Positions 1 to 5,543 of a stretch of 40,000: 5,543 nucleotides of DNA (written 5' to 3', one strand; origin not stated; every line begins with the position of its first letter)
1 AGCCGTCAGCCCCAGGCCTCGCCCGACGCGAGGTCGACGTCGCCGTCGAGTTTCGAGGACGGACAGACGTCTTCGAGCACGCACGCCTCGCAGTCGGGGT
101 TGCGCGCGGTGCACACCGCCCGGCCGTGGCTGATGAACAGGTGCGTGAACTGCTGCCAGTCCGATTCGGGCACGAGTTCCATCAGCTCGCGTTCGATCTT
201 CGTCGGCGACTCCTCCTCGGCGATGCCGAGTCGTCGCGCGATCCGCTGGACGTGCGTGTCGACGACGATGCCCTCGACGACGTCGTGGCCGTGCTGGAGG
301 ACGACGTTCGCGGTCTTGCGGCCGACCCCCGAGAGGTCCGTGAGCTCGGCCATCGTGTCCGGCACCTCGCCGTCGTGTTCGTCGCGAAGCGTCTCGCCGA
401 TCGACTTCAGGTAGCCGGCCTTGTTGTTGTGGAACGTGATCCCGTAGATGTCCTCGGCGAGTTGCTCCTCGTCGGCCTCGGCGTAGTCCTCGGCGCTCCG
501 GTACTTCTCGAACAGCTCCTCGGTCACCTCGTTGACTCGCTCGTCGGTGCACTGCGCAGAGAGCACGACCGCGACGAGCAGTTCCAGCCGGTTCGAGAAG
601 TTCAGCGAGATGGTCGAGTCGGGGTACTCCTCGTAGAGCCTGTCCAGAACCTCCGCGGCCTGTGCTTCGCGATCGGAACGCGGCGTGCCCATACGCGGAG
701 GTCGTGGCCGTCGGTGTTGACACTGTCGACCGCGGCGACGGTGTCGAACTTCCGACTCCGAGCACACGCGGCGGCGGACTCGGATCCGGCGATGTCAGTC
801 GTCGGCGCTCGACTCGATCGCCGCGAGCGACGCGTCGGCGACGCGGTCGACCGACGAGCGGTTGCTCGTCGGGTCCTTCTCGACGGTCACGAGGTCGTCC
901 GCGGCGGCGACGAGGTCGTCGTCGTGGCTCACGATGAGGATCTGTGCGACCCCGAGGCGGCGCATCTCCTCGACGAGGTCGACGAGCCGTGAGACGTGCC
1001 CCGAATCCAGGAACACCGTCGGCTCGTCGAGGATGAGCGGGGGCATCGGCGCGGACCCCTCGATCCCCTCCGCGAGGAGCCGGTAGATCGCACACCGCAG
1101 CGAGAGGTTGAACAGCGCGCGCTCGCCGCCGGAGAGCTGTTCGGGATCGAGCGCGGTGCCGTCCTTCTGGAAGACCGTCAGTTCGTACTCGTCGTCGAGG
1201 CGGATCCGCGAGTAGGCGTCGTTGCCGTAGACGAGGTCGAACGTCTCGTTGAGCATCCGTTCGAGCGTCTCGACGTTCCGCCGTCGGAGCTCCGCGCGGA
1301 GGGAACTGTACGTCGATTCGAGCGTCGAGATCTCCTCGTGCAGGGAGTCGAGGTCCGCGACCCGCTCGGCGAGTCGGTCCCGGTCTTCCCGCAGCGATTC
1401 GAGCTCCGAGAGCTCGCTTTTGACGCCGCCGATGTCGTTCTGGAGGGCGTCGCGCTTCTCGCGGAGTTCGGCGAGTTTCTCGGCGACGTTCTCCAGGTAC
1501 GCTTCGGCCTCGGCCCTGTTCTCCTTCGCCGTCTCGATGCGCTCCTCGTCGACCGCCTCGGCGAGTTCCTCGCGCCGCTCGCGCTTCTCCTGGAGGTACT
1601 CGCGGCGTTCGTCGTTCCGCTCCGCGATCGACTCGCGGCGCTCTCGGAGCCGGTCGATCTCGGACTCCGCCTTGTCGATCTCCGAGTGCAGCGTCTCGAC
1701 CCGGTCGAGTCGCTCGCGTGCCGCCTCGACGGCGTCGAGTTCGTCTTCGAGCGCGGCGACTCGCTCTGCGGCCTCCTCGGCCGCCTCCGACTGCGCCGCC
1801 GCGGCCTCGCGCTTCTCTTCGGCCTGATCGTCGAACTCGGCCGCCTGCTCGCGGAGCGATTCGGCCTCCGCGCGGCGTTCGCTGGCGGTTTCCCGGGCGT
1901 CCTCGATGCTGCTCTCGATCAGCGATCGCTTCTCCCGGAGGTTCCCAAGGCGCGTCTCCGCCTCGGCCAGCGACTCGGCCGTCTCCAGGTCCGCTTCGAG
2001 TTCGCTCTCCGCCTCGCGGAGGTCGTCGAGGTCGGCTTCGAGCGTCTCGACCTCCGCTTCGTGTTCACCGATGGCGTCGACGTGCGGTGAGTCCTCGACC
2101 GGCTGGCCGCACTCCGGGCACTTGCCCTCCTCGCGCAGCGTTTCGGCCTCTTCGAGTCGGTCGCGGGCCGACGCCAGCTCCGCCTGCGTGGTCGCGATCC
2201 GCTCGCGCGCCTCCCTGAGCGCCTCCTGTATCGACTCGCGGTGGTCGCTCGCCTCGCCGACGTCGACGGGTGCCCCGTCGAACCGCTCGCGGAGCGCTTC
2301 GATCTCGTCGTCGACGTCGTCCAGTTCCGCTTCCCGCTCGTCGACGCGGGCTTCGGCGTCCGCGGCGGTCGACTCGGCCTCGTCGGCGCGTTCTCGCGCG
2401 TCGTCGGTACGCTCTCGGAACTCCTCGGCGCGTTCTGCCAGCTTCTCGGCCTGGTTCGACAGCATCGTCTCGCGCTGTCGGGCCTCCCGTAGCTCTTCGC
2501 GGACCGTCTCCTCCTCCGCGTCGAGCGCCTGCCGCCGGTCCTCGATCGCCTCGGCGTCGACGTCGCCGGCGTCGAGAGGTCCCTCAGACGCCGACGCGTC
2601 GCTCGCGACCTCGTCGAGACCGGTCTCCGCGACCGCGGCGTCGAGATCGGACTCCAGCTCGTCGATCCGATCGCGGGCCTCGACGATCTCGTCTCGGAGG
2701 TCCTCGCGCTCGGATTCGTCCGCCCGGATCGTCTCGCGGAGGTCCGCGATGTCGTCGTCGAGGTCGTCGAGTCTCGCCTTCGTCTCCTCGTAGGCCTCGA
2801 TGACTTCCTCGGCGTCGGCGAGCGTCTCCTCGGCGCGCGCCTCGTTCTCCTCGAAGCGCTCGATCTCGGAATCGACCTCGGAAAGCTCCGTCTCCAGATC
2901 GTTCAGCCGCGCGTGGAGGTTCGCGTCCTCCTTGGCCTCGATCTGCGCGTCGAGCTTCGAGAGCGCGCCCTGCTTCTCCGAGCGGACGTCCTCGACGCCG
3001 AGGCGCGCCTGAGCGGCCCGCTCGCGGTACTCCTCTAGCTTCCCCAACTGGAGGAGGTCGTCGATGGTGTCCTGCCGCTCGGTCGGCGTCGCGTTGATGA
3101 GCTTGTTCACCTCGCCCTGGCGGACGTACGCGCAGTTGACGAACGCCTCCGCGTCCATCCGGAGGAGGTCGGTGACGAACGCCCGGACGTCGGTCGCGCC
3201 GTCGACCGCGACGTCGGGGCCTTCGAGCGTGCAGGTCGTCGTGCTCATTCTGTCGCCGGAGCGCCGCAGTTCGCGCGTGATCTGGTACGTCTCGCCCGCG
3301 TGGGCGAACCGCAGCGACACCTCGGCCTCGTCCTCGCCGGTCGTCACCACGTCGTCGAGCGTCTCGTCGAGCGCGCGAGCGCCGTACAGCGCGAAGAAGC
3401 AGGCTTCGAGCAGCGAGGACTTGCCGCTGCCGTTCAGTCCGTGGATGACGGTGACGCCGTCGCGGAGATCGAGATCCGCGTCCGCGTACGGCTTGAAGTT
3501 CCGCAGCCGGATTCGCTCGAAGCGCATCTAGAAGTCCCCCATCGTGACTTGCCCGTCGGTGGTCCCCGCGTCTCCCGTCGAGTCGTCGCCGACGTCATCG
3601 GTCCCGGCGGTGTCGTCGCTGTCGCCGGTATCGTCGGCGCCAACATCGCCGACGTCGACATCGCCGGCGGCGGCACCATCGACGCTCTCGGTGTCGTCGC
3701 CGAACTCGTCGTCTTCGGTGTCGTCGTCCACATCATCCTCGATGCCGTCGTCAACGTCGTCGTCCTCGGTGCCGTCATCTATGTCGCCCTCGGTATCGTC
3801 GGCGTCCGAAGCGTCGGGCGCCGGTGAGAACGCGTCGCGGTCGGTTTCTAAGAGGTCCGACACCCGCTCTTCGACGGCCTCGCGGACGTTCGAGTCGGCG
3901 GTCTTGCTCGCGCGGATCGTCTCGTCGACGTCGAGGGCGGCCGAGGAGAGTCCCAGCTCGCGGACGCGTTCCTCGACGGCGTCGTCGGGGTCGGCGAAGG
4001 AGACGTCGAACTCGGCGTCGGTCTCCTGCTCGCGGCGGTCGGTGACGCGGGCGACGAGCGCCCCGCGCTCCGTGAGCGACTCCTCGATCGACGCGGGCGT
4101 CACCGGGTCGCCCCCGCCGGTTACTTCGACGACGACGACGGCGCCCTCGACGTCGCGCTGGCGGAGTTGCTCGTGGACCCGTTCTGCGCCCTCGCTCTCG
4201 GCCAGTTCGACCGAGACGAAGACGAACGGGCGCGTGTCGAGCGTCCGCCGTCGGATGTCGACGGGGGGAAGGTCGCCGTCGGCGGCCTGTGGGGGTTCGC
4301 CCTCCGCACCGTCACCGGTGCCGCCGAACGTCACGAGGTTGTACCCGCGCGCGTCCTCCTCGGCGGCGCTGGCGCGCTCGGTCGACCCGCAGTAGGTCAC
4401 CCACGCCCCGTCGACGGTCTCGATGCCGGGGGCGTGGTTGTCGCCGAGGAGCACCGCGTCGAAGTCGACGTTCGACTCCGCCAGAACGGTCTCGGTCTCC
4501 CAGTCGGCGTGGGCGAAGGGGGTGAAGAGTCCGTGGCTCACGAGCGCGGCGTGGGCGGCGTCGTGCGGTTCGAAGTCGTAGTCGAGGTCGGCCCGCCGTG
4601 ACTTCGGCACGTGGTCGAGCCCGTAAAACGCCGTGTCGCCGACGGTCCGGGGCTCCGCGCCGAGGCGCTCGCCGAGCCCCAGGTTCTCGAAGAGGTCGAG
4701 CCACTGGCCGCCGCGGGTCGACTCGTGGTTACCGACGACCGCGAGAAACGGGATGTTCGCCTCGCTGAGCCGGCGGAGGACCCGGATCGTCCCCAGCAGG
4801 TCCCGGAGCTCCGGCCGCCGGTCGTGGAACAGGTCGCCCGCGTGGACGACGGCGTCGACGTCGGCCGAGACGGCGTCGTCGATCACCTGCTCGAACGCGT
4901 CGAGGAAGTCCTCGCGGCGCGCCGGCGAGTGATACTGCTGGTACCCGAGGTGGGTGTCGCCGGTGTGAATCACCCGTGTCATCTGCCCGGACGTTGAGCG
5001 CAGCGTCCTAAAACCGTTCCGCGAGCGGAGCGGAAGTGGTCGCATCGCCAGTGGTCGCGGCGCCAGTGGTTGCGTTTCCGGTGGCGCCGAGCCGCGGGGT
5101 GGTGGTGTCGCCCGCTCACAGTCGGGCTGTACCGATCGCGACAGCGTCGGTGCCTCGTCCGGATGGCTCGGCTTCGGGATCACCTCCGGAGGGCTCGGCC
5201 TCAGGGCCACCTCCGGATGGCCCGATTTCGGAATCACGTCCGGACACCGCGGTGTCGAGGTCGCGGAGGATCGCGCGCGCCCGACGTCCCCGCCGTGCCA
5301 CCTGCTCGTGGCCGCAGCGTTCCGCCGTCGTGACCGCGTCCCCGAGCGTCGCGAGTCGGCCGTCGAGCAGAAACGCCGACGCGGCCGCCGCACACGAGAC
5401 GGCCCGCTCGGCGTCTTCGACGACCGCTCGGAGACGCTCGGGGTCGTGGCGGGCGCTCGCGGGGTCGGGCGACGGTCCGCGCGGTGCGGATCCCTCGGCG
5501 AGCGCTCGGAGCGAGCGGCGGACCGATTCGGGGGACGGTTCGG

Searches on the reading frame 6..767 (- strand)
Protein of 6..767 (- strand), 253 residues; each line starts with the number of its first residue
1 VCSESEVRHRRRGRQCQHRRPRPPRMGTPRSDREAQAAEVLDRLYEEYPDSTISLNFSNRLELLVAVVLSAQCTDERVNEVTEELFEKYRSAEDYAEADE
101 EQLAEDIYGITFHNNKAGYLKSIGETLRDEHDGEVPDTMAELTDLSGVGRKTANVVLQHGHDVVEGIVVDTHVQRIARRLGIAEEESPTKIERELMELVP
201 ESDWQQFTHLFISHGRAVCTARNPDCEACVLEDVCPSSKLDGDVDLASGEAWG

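Call 98: search_protein_families(library=pfam, proteins=[window:6-767:-], max_evalue=0.001)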
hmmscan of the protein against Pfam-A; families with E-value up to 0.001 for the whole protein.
window:6-767:- (253 aa): 4 families
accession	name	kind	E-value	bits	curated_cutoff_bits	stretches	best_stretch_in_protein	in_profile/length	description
PF00730.31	HhH-GPD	-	1.8e-26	93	26.2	1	65-200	1-107/108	HhH-GPD superfamily base excision DNA repair protein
PF00633.29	HHH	-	6.5e-09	35.6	24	1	131-159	2-30/30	Helix-hairpin-helix motif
PF10576.14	EndIII_4Fe-2S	-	4e-06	27.4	20.5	1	219-235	1-17/17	Iron-sulfur binding domain of endonuclease III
PF14520.12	HHH_5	-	3.8e-05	24.5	27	0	141-182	3-43/57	Helix-hairpin-helix domain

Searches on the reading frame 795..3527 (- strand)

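Call 98: search_protein_families(library=pfam, proteins=[window:795-3527:-], max_evalue=0.001)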
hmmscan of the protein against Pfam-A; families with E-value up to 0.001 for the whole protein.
window:795-3527:- (910 aa): 9 families
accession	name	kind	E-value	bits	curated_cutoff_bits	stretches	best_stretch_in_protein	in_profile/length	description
PF13476.12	AAA_23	-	1.8e-23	84.7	27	1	5-223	1-201/201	AAA domain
PF02463.25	SMC_N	-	2.1e-11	44.1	40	1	4-884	3-213/220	RecF/RecN/SMC N terminal domain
PF13175.12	AAA_15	-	2.6e-08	34.3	32.1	1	1-43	1-43/374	AAA ATPase domain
PF13514.12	AAA_27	-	3.2e-07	30.6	22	1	1-95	1-96/206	AAA domain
PF13304.12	AAA_21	-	5e-07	30.5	27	1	616-873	151-303/304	AAA domain, putative AbiEii toxin, Type IV TA system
PF13555.12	AAA_29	-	1.9e-05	24.8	27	1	4-51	2-50/61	P-loop containing region of AAA domain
PF05531.17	NPV_P10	-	0.0003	21.7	29.8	0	683-739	11-57/75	Nucleopolyhedrovirus P10 protein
PF13166.12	AAA_13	-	0.00039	19.7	36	1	585-878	280-579/713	AAA domain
PF09818.15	ABC_ATPase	-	0.00049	19.7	23.2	0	845-884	208-248/283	P-loop domain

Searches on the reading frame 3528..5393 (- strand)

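Call 98: search_protein_families(library=pfam, proteins=[window:3528-5393:-], max_evalue=0.001)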
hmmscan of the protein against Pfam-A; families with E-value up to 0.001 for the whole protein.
window:3528-5393:- (621 aa): 2 families
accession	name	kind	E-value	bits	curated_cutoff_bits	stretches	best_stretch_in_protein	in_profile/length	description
PF00149.33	Metallophos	-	1.9e-12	48.4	21.5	1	140-254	2-90/191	Calcineurin-like phosphoesterase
PF12850.12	Metallophos_2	-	5.4e-11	43.2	27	1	140-346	2-143/154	Calcineurin-like phosphoesterase superfamily domain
